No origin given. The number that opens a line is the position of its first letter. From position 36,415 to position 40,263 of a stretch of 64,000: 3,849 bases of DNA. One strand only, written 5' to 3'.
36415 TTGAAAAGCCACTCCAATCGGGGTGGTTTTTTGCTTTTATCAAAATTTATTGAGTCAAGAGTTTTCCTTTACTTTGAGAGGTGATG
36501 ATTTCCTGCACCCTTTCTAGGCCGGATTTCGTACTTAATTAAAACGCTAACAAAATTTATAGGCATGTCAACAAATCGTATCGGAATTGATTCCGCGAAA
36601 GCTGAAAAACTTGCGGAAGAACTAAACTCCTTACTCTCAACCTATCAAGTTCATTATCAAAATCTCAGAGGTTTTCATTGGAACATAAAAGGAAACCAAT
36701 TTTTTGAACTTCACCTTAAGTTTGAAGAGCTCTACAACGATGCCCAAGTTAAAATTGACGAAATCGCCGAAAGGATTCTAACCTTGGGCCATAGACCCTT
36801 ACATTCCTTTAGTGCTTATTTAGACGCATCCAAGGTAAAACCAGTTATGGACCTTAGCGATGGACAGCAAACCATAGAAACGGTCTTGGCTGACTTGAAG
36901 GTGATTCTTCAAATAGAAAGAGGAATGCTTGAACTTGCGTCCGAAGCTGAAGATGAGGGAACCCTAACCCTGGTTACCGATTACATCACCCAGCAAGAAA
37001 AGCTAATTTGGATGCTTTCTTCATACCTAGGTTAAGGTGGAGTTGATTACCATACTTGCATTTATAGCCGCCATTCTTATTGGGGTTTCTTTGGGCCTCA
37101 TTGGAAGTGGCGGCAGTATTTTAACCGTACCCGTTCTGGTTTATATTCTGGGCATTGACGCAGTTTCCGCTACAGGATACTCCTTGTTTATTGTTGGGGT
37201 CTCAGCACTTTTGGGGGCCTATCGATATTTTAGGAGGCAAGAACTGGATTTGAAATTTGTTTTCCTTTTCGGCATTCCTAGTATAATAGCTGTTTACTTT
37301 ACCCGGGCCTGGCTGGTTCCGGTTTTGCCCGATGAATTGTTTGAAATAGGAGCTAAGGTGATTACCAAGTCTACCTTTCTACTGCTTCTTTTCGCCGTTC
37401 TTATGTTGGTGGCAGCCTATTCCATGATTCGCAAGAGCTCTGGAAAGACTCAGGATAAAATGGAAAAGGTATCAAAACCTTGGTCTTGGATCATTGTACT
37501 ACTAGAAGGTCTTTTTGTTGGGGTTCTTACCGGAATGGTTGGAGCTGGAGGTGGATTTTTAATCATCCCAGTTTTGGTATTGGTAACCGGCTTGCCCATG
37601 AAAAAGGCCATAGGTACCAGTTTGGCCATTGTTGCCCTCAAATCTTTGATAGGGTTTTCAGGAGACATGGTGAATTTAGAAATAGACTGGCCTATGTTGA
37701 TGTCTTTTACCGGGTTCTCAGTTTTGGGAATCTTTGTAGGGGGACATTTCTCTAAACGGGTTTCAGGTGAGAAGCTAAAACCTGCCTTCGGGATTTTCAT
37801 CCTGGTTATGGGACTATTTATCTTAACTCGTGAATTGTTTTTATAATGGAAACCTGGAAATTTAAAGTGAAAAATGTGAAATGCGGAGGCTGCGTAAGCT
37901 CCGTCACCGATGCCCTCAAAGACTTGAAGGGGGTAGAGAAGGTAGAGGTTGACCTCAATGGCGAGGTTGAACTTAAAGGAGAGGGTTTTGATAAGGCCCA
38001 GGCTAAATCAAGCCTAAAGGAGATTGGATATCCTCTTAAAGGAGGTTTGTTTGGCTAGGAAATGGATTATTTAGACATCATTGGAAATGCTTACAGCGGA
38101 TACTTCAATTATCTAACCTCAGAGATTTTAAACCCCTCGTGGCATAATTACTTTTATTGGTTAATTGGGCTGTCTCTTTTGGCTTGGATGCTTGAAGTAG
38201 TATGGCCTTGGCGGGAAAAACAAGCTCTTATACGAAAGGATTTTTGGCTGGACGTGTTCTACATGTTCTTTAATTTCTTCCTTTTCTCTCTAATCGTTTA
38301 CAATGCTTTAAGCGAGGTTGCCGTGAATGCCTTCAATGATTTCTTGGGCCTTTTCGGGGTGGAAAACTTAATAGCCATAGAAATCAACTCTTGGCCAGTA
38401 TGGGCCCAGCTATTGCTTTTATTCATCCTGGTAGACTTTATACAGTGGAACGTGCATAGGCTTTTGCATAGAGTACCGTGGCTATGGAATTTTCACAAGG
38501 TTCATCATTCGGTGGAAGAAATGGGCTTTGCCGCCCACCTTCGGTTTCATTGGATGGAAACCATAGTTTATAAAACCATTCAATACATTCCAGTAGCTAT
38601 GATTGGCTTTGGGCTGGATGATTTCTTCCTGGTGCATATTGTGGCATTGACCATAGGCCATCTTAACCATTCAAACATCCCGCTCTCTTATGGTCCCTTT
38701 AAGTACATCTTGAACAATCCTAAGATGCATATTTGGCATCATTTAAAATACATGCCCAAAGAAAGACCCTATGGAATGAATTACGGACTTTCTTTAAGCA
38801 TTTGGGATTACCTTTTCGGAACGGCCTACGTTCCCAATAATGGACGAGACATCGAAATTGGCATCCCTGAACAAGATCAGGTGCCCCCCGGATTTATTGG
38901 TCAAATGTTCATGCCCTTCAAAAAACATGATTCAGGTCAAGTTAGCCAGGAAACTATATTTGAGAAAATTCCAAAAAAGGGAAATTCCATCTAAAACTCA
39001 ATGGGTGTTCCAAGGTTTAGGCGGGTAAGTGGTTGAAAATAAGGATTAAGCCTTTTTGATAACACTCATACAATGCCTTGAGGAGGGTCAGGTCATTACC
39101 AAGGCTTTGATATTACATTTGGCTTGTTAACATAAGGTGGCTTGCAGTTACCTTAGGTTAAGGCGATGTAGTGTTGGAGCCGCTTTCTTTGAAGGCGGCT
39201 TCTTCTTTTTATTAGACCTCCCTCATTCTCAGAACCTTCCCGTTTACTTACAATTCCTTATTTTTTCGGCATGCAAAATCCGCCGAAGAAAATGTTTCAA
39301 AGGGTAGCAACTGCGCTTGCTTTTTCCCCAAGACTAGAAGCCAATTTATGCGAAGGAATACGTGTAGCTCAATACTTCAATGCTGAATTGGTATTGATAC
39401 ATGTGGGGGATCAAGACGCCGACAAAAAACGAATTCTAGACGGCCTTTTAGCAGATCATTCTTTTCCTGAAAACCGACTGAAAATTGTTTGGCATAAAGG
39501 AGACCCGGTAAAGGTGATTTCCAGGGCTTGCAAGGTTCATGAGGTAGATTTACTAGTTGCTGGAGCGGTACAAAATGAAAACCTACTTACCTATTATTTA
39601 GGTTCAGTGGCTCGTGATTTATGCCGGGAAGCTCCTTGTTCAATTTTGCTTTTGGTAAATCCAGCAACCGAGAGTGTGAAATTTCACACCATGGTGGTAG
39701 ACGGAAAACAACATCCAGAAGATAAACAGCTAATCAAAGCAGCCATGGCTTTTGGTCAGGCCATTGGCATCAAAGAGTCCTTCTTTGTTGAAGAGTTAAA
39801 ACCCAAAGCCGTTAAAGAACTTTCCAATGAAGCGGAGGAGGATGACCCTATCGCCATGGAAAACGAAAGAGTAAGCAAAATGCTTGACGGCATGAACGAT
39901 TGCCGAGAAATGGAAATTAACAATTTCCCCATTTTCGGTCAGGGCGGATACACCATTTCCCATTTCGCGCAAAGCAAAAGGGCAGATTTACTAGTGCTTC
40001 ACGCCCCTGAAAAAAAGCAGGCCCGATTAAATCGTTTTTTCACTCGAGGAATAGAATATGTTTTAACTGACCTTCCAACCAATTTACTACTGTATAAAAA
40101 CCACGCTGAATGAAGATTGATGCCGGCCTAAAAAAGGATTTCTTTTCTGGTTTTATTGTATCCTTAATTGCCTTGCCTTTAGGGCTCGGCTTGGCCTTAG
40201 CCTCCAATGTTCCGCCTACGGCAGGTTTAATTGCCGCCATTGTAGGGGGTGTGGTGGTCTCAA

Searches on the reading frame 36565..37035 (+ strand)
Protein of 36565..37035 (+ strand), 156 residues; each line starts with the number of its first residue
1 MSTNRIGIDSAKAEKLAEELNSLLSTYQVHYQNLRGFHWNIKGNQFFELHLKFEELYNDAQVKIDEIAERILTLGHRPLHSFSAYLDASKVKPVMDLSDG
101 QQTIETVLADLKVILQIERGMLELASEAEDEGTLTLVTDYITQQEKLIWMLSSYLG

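Call 39: search_protein_families(library=pfam, proteins=[window:36565-37035:+], max_evalue=0.001)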
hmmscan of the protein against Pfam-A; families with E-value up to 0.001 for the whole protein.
window:36565-37035:+ (156 aa): 1 family
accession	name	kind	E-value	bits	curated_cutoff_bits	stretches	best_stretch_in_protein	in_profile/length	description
PF00210.30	Ferritin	-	8.8e-22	78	24.5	1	18-156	2-137/142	Ferritin-like domain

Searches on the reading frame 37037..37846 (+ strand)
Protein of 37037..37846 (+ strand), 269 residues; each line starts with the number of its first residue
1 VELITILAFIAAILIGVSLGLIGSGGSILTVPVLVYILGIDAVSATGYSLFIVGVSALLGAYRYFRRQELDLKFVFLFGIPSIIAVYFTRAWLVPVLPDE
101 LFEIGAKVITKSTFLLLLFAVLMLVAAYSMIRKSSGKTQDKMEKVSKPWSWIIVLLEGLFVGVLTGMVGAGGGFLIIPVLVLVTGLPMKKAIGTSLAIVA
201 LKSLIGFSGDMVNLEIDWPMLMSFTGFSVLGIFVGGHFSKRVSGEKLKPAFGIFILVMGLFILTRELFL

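Call 40: search_protein_families(library=pfam, proteins=[window:37037-37846:+], max_evalue=0.001)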
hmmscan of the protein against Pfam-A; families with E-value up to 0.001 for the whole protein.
window:37037-37846:+ (269 aa): 1 family
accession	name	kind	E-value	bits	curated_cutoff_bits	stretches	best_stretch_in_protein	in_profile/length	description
PF01925.25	TauE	-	2.1e-48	165.5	32.6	1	9-261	2-236/237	Sulfite exporter TauE/SafE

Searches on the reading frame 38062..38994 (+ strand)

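Call 40: search_protein_families(library=pfam, proteins=[window:38062-38994:+], max_evalue=0.001)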
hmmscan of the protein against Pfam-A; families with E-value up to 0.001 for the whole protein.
window:38062-38994:+ (310 aa): 1 family
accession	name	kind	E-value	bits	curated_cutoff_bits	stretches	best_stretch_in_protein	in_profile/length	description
PF04116.19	FA_hydroxylase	-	3.6e-29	102.3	31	1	118-254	2-132/132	Fatty acid hydroxylase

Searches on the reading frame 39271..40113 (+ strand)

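Call 40: search_protein_families(library=pfam, proteins=[window:39271-40113:+], max_evalue=0.001)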
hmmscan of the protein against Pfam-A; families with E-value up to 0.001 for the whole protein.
window:39271-40113:+ (280 aa): 1 family
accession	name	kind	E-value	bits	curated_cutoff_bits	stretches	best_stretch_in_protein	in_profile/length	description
PF00582.32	Usp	-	2.9e-13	51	24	1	8-127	1-139/141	Universal stress protein family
